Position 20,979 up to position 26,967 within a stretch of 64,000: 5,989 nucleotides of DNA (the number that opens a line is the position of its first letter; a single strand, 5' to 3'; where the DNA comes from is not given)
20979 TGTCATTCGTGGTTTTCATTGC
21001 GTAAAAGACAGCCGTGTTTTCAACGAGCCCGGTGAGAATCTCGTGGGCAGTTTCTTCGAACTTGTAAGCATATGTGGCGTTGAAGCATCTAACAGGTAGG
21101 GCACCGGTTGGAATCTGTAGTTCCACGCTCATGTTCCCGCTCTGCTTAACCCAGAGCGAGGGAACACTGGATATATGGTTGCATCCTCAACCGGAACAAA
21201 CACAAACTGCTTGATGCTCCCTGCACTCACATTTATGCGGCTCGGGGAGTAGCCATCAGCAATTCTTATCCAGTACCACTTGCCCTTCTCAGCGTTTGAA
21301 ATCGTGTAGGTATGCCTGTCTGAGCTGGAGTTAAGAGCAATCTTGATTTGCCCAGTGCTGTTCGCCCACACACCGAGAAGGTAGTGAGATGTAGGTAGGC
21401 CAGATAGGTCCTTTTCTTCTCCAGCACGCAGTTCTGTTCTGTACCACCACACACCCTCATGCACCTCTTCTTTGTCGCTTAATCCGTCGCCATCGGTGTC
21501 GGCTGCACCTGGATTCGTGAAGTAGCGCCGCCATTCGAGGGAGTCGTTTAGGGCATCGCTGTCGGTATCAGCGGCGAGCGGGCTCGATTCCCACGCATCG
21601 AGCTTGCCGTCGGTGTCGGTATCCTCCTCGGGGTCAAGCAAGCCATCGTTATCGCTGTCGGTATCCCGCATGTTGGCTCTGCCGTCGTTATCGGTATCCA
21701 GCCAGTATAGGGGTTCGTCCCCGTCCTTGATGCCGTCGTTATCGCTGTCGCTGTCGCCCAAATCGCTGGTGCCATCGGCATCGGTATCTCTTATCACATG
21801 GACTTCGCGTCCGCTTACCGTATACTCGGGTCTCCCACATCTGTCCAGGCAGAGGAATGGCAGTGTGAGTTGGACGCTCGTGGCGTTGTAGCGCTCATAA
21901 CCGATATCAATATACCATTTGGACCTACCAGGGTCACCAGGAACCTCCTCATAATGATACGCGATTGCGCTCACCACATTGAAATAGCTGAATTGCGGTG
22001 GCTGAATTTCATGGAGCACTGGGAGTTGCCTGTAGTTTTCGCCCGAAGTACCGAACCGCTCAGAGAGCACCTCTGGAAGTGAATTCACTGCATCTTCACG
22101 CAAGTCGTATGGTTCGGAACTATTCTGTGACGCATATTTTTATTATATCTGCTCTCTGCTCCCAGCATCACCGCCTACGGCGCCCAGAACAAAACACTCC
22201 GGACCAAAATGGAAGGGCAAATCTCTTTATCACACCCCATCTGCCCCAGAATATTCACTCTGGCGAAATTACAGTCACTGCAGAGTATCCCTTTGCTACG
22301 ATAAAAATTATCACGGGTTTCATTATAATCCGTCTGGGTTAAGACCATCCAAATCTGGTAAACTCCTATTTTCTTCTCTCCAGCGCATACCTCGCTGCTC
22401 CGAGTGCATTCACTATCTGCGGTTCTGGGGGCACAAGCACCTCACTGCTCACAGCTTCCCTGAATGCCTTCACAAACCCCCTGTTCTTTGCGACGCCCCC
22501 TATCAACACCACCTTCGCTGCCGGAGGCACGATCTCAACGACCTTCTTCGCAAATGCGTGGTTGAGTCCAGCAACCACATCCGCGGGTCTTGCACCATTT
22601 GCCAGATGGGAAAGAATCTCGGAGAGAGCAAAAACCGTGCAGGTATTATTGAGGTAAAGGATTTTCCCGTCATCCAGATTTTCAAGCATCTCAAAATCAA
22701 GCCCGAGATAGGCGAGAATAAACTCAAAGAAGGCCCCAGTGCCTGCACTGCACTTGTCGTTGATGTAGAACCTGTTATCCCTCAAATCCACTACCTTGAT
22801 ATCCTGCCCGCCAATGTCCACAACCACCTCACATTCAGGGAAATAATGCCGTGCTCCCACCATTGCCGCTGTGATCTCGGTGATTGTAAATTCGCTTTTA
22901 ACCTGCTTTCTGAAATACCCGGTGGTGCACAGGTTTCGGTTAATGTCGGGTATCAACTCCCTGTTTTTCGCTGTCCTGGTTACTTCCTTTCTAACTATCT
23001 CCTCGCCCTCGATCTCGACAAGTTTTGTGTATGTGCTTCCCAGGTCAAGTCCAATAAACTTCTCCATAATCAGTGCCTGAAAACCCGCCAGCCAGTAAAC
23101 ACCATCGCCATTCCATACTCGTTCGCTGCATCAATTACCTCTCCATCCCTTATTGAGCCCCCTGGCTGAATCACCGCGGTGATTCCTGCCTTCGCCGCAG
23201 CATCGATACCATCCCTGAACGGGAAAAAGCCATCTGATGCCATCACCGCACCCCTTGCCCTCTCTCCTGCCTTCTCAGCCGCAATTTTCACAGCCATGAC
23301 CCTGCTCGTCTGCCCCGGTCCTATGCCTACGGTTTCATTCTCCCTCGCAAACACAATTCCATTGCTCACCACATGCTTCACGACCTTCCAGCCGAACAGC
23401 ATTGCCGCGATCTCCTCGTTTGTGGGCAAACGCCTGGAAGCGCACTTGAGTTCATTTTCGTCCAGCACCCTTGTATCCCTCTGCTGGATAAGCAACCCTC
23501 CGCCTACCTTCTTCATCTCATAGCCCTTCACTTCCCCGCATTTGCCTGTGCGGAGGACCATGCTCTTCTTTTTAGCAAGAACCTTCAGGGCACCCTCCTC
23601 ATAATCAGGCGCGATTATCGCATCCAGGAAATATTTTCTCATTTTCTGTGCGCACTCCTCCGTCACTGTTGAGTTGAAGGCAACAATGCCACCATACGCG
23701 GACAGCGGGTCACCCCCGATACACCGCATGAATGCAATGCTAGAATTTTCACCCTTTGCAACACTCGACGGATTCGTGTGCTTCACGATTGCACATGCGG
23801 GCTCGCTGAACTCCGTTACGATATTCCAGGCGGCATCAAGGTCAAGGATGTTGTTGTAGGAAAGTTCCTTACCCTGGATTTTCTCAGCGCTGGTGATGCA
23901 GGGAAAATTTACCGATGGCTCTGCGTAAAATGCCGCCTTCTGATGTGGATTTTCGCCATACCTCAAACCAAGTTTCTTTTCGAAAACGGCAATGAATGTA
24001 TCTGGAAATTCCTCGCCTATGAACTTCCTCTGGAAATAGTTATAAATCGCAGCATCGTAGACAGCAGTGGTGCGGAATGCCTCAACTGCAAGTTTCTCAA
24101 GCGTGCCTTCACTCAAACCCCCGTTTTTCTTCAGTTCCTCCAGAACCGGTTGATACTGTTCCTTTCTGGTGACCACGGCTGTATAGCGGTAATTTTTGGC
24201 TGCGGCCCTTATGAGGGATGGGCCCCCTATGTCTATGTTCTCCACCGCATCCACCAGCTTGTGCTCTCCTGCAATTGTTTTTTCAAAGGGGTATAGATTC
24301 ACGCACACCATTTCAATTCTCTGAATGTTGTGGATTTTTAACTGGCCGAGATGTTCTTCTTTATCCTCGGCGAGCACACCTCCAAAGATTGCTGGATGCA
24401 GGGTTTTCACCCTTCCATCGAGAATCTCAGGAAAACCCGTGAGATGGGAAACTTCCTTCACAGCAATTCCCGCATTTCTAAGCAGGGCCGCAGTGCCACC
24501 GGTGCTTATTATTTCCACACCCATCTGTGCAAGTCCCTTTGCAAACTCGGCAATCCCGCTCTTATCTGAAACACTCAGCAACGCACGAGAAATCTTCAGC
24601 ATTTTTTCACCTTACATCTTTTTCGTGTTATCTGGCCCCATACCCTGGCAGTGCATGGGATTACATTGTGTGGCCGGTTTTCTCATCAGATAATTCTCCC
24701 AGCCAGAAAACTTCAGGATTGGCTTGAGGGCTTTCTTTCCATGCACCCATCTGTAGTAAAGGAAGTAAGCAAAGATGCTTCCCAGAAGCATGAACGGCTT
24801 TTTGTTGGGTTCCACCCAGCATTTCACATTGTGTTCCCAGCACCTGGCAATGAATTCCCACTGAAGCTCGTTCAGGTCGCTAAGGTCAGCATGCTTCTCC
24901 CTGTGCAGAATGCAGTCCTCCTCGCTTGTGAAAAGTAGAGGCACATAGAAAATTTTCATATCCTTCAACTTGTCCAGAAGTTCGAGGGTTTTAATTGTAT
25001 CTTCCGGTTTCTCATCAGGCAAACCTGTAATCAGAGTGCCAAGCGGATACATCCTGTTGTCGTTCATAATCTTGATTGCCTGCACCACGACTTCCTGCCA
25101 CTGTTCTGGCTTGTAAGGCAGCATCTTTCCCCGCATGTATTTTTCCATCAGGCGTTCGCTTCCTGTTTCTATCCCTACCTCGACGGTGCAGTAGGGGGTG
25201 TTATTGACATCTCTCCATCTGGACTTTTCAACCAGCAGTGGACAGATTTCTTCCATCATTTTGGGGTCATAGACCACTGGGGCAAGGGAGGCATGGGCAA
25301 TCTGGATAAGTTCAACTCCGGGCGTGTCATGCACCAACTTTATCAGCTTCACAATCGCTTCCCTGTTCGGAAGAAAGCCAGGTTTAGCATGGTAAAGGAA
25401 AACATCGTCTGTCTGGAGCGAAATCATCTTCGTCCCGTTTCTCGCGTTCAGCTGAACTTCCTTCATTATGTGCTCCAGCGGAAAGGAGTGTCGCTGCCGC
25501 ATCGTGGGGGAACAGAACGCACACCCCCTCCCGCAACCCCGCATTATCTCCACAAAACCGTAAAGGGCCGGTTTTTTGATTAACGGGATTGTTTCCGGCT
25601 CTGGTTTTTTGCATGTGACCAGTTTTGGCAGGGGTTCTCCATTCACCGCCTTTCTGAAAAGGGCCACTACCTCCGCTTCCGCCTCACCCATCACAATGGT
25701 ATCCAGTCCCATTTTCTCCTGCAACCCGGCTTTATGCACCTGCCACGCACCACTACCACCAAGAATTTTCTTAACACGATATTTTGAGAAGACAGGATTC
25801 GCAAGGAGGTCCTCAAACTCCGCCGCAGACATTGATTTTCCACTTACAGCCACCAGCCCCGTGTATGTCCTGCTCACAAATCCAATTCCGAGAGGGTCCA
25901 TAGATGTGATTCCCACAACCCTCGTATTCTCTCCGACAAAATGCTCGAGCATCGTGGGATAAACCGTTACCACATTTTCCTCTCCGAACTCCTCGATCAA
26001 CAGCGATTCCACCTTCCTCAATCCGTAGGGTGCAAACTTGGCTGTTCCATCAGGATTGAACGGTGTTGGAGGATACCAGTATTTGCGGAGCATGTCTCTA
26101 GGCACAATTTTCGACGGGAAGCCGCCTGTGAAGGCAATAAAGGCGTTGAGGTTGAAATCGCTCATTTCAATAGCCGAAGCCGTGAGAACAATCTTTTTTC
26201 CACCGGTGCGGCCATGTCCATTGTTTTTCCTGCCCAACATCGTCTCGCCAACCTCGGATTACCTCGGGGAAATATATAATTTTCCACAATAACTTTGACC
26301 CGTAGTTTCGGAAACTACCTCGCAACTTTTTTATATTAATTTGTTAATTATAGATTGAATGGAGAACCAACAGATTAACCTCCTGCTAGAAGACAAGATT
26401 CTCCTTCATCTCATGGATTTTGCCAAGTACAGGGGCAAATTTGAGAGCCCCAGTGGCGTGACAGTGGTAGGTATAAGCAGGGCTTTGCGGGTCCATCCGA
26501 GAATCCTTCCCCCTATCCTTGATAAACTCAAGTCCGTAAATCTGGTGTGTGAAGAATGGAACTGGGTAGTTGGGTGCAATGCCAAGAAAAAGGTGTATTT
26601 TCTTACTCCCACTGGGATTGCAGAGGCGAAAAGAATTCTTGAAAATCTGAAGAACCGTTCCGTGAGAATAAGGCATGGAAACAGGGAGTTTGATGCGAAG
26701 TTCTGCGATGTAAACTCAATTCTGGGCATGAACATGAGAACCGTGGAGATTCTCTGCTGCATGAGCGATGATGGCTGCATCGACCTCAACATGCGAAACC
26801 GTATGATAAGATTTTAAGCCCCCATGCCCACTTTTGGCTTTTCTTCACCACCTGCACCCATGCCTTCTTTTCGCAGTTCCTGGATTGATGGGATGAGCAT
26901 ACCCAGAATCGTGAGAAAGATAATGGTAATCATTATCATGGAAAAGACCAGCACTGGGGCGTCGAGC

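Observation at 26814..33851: Four-gene operon: two tandem tail-anchored glycoprotein paralogs + polytopic-membrane double-AAA+ ATPase + small membrane protein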

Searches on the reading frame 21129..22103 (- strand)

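Call 37: search_protein_families(library=pfam, proteins=[window:21129-22103:-], max_evalue=0.001)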
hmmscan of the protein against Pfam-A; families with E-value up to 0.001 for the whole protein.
window:21129-22103:- (324 aa): 1 family
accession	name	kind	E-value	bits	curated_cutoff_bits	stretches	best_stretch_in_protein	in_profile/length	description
PF18884.5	TSP3_bac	-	8.2e-05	22.8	25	1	202-216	1-15/22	Bacterial TSP3 repeat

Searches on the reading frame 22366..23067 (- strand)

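Call 37: search_protein_families(library=pfam, proteins=[window:22366-23067:-], max_evalue=0.001)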
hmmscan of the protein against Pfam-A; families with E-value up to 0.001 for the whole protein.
window:22366-23067:- (233 aa): 2 families
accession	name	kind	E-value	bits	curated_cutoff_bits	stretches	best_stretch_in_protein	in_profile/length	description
PF01869.26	BcrAD_BadFG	-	1.3e-30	107.3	31.5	1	42-228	62-271/271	BadF/BadG/BcrA/BcrD ATPase family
PF06723.19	MreB_Mbl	-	0.0003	20.2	27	0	185-228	276-319/327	MreB/Mbl protein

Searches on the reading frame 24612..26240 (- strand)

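Call 37: search_protein_families(library=pfam, proteins=[window:24612-26240:-], max_evalue=0.001)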
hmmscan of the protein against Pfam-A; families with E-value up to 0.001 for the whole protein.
window:24612-26240:- (542 aa): 1 family
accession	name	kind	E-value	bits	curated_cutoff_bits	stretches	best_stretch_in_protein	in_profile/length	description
PF04055.27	Radical_SAM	-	1.2e-11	45.5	29.5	1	230-422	1-166/166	Radical SAM superfamily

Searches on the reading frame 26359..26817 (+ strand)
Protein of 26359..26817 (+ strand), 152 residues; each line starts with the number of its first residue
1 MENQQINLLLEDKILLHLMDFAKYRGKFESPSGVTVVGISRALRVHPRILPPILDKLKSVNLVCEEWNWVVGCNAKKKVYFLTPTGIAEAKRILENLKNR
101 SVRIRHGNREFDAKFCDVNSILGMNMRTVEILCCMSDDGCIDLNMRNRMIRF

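Call 37: search_protein_families(library=pfam, proteins=[window:26359-26817:+], max_evalue=0.001)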
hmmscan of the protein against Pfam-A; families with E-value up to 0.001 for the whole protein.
window:26359-26817:+ (152 aa): 0 families
